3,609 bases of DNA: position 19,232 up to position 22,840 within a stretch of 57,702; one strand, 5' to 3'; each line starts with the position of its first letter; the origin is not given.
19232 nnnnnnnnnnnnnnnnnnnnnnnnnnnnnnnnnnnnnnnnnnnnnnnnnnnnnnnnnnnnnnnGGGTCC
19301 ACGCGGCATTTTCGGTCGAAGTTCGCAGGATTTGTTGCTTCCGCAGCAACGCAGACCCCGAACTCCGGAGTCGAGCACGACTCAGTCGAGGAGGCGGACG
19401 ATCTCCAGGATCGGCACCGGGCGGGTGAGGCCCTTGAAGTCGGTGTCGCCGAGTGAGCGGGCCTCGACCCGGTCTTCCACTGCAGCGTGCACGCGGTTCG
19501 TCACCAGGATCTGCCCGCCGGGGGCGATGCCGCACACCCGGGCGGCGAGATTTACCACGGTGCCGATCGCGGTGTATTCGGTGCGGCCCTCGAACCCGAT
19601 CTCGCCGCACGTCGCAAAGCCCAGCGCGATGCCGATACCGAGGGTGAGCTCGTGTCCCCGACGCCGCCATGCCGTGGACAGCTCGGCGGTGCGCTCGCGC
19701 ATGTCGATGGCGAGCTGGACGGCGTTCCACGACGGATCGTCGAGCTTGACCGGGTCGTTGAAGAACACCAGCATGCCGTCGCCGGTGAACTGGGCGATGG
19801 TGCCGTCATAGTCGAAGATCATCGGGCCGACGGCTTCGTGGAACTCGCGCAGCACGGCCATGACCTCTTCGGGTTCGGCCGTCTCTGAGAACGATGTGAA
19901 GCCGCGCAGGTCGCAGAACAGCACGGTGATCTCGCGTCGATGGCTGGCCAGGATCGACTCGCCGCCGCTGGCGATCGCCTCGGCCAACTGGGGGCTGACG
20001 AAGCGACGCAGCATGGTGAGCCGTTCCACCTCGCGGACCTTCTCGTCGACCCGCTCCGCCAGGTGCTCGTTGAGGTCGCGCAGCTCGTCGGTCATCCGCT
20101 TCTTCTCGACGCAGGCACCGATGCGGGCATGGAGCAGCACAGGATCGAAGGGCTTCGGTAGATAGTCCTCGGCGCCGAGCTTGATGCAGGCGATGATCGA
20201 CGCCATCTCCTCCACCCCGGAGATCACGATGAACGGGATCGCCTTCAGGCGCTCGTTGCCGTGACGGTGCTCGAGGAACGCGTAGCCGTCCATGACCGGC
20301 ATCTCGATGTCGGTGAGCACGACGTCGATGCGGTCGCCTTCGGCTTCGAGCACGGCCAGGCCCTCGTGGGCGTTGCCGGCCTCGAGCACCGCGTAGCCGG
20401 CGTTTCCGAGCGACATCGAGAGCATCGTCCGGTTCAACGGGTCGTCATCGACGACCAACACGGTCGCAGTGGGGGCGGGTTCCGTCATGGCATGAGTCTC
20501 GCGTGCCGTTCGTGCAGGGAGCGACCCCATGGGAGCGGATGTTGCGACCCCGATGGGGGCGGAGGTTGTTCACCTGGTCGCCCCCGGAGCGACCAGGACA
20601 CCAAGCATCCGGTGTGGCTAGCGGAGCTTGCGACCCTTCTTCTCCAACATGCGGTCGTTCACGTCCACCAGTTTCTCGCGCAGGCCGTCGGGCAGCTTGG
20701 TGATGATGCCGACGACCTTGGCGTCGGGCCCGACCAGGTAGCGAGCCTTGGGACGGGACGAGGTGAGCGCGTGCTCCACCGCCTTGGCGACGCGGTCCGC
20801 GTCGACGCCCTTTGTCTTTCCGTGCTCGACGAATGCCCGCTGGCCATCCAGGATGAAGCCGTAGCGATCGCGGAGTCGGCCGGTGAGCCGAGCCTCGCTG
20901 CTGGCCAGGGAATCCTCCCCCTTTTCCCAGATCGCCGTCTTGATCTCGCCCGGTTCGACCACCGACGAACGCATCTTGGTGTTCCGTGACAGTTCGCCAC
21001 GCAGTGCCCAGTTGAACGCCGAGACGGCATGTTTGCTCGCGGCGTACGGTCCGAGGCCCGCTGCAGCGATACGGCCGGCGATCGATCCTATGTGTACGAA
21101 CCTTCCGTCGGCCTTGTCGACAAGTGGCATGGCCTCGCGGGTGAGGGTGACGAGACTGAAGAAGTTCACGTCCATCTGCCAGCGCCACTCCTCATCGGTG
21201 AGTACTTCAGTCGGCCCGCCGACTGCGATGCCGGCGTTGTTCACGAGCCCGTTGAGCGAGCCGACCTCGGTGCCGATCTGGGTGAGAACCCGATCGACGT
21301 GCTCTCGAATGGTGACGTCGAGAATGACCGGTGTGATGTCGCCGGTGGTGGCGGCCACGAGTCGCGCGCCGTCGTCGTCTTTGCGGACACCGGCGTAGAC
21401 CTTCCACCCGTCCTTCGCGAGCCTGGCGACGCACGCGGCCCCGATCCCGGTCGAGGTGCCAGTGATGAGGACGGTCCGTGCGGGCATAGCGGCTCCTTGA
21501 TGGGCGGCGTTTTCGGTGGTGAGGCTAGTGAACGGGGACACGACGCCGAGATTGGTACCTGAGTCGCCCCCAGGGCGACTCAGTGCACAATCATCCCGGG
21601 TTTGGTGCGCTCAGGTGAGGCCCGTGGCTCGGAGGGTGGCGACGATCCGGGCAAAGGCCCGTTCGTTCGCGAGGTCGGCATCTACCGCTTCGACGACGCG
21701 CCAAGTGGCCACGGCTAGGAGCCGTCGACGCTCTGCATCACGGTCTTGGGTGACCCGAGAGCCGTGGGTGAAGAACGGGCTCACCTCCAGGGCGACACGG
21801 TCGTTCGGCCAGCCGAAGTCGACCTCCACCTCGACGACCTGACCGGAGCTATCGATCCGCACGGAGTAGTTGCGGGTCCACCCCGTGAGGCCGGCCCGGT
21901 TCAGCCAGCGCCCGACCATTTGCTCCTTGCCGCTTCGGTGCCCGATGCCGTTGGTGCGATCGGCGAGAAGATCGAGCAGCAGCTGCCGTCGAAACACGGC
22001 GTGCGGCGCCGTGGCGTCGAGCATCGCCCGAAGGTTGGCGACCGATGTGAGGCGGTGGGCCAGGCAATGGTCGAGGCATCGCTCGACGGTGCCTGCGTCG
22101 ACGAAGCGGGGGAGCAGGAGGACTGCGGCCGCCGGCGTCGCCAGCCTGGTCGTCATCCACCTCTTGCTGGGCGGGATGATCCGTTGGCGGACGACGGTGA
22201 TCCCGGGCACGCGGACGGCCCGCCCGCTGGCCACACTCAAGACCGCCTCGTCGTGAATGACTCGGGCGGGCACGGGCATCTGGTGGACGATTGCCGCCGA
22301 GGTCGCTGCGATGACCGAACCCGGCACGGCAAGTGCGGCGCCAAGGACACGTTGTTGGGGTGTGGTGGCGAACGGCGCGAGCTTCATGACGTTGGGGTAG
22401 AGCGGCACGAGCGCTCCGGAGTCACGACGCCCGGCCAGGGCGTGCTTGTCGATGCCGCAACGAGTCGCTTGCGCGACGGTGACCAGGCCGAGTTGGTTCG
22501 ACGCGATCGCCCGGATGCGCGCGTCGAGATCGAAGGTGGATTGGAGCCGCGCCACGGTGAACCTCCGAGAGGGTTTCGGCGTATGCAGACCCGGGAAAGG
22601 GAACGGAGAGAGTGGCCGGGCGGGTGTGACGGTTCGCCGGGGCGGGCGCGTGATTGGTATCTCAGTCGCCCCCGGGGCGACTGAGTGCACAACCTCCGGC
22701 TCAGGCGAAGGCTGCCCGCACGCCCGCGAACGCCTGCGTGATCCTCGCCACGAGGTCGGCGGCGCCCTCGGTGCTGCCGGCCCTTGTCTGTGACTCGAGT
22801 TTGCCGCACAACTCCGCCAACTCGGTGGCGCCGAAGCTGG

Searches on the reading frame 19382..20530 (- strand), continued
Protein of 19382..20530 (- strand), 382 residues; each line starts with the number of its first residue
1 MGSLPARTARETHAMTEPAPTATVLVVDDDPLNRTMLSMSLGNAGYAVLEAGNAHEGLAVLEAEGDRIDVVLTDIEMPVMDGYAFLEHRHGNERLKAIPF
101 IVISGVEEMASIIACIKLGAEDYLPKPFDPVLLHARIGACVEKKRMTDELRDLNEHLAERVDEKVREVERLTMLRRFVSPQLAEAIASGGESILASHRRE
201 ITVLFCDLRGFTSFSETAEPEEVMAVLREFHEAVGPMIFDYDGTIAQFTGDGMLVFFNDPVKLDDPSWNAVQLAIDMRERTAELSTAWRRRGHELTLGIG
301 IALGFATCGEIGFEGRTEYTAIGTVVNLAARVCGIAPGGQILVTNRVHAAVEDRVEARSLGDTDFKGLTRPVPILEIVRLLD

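Call 44: find_related_loci(query=A1, collection=genome_contigs, flank=10000)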
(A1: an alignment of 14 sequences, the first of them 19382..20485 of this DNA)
Query A1 (367 aa) in genome_contigs; peptide patterns used: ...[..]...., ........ (x = any residue, [..] = any of these).
600 stretches matched a pattern (row limit reached: there are more); 577 encode a relative of the query (tblastn E <= 1e-3); the best 80 are kept; 79 distinct loci.
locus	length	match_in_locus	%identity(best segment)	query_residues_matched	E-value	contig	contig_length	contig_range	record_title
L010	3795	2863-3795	99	1-311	0e+0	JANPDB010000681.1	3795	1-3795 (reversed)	MAG: Acidimicrobiia bacterium isolate VAR_78_metabat_424_sub VAR_78_k141_258882, whole genome shotgun sequence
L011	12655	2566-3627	80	7-362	0e+0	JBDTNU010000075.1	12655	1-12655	MAG: Caldimonas sp. isolate cluster3_bin.158 NODE_20987_length_12655_cov_7.571032, whole genome shotgun sequence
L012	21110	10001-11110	54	8-365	4e-130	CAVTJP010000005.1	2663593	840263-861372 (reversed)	MAG: uncultured Gammaproteobacteria bacterium isolate MFD05684.bin.1.131 genome assembly, contig: contig_20481, whole ge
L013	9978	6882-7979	54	6-365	2e-125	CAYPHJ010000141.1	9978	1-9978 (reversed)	MAG TPA_asm: uncultured Syntrophobacteraceae bacterium isolate SRP217488_co1_39 genome assembly, contig: NODE_5617_lengt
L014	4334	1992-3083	52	8-365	2e-118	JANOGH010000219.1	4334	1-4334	MAG: Betaproteobacteria bacterium isolate SOY_64_metabat_231_sub SOY_64_k141_1927910, whole genome shotgun sequence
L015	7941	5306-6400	49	7-366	3e-107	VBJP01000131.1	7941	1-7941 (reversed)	MAG: Chloroflexi bacterium isolate CF_159 14_1009_16_40cm_scaffold_45403, whole genome shotgun sequence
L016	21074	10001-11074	80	3-362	0e+0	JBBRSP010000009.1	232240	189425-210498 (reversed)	MAG: Candidatus Binatia bacterium isolate La2_metabat2.097 La2_metabat2.097_K_3719639L232240_cov_26.3656, whole genome s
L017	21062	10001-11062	48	3-358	2e-100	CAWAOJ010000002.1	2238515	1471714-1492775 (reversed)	MAG: uncultured Chloroflexia bacterium isolate MFD01721.bin.1.375 genome assembly, contig: contig_2995, whole genome sho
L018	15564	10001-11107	45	9-363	3e-100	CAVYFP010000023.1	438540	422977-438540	MAG: uncultured Alphaproteobacteria bacterium isolate MFD01188.bin.1.69 genome assembly, contig: contig_3064, whole geno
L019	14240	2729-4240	45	6-367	6e-100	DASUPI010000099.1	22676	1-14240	MAG TPA_asm: Rhodoplanes sp. isolate SMAG_U1650 k141_100455, whole genome shotgun sequence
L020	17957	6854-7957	44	9-363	2e-98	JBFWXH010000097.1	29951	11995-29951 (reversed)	MAG: Candidatus Binatia bacterium isolate CA_2019_TPBS_136 NODE_7809_length_29951_cov_5.712480_TPBS, whole genome shotgu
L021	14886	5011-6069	45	4-365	4e-98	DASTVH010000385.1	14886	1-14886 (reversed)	MAG TPA_asm: Candidatus Limnocylindrales bacterium isolate SMAG_U2354 k141_176003, whole genome shotgun sequence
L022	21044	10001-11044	47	9-365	7e-98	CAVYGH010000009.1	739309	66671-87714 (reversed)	MAG: uncultured Chloroflexia bacterium isolate MFD00392.bin.2.85 genome assembly, contig: contig_28623, whole genome sho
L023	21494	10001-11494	43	9-363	1e-95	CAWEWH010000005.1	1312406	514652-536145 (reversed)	MAG: uncultured Alphaproteobacteria bacterium isolate MFD09212.bin.1.232 genome assembly, contig: contig_5079, whole gen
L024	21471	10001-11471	45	9-365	2e-95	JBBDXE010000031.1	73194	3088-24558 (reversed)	MAG: Dehalococcoidia bacterium isolate LejiaD_68_21 Lejia_D_688_length_73194_cov_13, whole genome shotgun sequence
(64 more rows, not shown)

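Call 75: search_protein_families(library=ncbifam, proteins=[window:19382-20485:-], max_evalue=0.001)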
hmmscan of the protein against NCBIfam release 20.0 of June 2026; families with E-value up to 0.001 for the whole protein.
window:19382-20485:- (367 aa): 93 families (the best 25 are shown)
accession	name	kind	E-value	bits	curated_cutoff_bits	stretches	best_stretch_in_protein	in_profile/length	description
NF007135.0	PRK09581.1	equivalog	5.9e-37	127.5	474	2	6-140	2-134/457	PleD family two-component system response regulator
NF045505.1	RR_RssB_Pseudo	equivalog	3.3e-21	75.8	700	1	5-142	4-138/394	two-component system response regulator RssB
NF045944.1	ResRegRpaBCyano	equivalog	1.1e-20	74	330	1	10-134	1-120/229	response regulator transcription factor RpaB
NF007969.0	PRK10693.1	equivalog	2.7e-19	69.4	329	1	7-172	8-169/337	two-component system response regulator RssB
NF041733.1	resp_reg_CseB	equivalog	8.9e-19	67.8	350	1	8-141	2-130/228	two-component system response regulator CseB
TIGR02154.1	PhoB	equivalog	2.1e-18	66.5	296.2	1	7-134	3-128/226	phosphate regulon transcriptional regulator PhoB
NF008469.0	PRK11361.1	equivalog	9.6e-18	64.1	714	1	6-147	4-141/461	acetoacetate metabolism transcriptional regulator AtoC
TIGR01818.1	ntrC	equivalog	1.1e-17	64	558.6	1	9-114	1-102/463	nitrogen regulation protein NR(I)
NF006900.1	PRK09390.1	equivalog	2e-17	63.4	255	1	7-156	5-149/203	response regulator FixJ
NF053512.1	nitric_RR_NosR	exception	7.2e-17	61.5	400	1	9-146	1-135/422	response regulator c-di-GMP phosphodiesterase, NosR family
NF007005.1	PRK09468.1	equivalog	1.8e-16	60.3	331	1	7-130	4-123/237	osmolarity response regulator transcription factor OmpR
NF008099.0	PRK10841.1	equivalog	3.7e-16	58.1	920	1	7-130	825-944/949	two-component system sensor histidine kinase RcsC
NF053854.1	RespRegPhoBBctds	equivalog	9.3e-16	57.9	270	1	9-135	1-124/225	two-component system response regulator PhoB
NF033120.0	vanR_FM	exception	1.5e-15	57.5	460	1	8-129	5-121/231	vancomycin resistance response regulator transcription factor, VanR-F/VanR-M family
TIGR01387.1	cztR_silR_copR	subfamily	2e-15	57.1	279.2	1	9-135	1-123/218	heavy metal response regulator transcription factor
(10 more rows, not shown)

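Call 76: search_protein_families(library=padloc, proteins=[window:19382-20485:-], max_evalue=0.001)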
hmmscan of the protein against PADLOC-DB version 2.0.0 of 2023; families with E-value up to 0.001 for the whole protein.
window:19382-20485:- (367 aa): 11 families
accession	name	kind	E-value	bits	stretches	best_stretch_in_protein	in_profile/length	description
PDLC00734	PycC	-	6.3e-23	79.5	1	139-343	140-351/374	Pycsar cyclase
PDLC02367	PycC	-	1.5e-17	61.8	1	185-342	43-198/226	-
PDLC00766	PycC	-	2.2e-12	44.9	1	185-343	43-202/232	Pycsar cyclase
PDLC00765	PycC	-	2.4e-11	41.4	1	139-341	211-417/477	Pycsar cyclase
PDLC02369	PycC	-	1.3e-10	39.3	1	184-349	45-204/248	-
PDLC02366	PycC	-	1.7e-10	38.4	1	122-341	219-438/486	-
PDLC02370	PycC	-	7.3e-09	33.4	1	186-334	82-236/340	-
PDLC00764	PycC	-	7.3e-06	23.1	1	184-330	93-247/449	Pycsar cyclase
PDLC00763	PycC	-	2.4e-05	21.8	1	185-344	53-215/268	Pycsar cyclase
PDLC02368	PycC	-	5.5e-05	20.9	1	185-338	44-202/234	-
PDLC00405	SduA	-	0.00011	19.9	1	7-82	7-80/323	DUF4263 domain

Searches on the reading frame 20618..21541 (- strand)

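Call 4: search_protein_families(library=pfam, proteins=[window:20618-21541:-], max_evalue=0.01)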
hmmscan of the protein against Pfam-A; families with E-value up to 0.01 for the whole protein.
window:20618-21541:- (307 aa): 4 families
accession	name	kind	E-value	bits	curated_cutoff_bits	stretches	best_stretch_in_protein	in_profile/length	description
PF00106.31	adh_short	-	1.1e-42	146.1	26.6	1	23-207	2-189/195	short chain dehydrogenase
PF13561.12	adh_short_C2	-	5.6e-29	101.8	27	1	31-209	6-185/236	Enoyl-(Acyl carrier protein) reductase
PF08659.16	KR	-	8.9e-11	42.5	22.6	1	23-181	2-164/180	KR domain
PF01370.27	Epimerase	-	0.0022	17.9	20.9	0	24-92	1-66/240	NAD dependent epimerase/dehydratase family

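Call 75: search_protein_families(library=ncbifam, proteins=[window:20618-21541:-], max_evalue=0.001)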
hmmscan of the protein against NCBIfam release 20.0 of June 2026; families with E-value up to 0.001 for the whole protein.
window:20618-21541:- (307 aa): 210 families (the best 25 are shown)
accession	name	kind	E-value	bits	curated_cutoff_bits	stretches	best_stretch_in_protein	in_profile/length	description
NF005372.1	PRK06914.1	subfamily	4.7e-47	160.5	320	1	22-292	3-273/279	SDR family oxidoreductase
NF004826.0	PRK06182.1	subfamily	1.5e-43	149.1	305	1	21-285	4-262/274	oxidoreductase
NF049977.1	KDhSphingRedKdsR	equivalog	6.6e-41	140.5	400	1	22-282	4-251/267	3-ketodihydrosphingosine reductase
NF004649.0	PRK05993.1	equivalog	6.2e-40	137.2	387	1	21-286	4-267/277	SDR family oxidoreductase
NF004824.0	PRK06180.1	subfamily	1.6e-39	135.8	298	1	21-274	4-250/279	oxidoreductase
NF004823.0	PRK06179.1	subfamily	9.7e-38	130.1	310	1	21-283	5-253/271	oxidoreductase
NF005950.0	PRK08017.1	equivalog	6.6e-37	127.2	326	1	22-205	3-184/256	SDR family oxidoreductase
NF006073.0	PRK08219.1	equivalog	1.6e-36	126.1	218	1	21-204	3-178/227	SDR family oxidoreductase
NF004284.0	PRK05693.1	equivalog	7.9e-35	120.8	326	1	22-291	2-263/274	SDR family oxidoreductase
NF005878.0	PRK07825.1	subfamily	1.5e-33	116.4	287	1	19-204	7-191/278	short chain dehydrogenase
NF006114.0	PRK08263.1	subfamily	3.4e-32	111.8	290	1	21-274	3-246/280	short chain dehydrogenase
NF006118.0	PRK08264.1-4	subfamily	7.9e-32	110.7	279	1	20-208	4-189/244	SDR family oxidoreductase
NF006123.0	PRK08267.1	equivalog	1.5e-31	109.6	261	1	22-283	3-243/261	SDR family oxidoreductase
NF004825.0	PRK06181.1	equivalog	6.7e-31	107.5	215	1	20-208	5-196/268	SDR family oxidoreductase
NF009466.0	PRK12826.1-2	subfamily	3.9e-30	105.1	222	1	21-207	3-194/248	3-oxoacyl-ACP reductase FabG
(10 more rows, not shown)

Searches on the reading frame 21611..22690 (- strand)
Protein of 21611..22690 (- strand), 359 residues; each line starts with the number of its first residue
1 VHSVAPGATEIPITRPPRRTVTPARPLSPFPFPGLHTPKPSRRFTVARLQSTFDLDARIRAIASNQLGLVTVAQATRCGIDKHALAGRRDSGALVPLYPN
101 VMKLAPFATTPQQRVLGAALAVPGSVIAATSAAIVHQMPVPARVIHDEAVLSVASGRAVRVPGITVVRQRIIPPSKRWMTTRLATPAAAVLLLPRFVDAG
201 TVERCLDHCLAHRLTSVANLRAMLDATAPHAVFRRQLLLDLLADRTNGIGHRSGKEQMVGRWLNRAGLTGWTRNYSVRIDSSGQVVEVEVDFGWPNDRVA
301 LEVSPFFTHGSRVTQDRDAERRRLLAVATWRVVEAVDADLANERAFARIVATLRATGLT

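Call 4: search_protein_families(library=pfam, proteins=[window:21611-22690:-], max_evalue=0.01)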
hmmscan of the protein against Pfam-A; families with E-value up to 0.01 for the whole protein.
window:21611-22690:- (359 aa): 1 family
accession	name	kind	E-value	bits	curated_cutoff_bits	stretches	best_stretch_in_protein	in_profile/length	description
PF13338.12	AbiEi_4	-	5.9e-05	23.5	25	1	58-99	2-43/49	Transcriptional regulator, AbiEi antitoxin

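Call 75: search_protein_families(library=ncbifam, proteins=[window:21611-22555:-], max_evalue=0.001)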
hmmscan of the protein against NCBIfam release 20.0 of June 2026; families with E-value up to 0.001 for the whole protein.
window:21611-22555:- (314 aa): 0 families

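Call 76: search_protein_families(library=padloc, proteins=[window:21611-22555:-], max_evalue=0.001)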
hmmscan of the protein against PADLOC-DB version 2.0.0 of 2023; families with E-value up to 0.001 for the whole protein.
window:21611-22555:- (314 aa): 5 families
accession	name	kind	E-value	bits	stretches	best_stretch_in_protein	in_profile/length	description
PDLC02231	AbiEi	-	4.6e-11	41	1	12-199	8-207/280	AbiEi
PDLC02228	AbiEi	-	1.5e-10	38.7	1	11-183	27-195/216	AbiEi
PDLC02249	AbiEi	-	4.7e-07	27.7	1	13-127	7-119/184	AbiEi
PDLC02260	AbiEi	-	0.00029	18.6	1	12-92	5-86/131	AbiEi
PDLC02265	AbiEi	-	0.00074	17.3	0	12-93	5-85/198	AbiEi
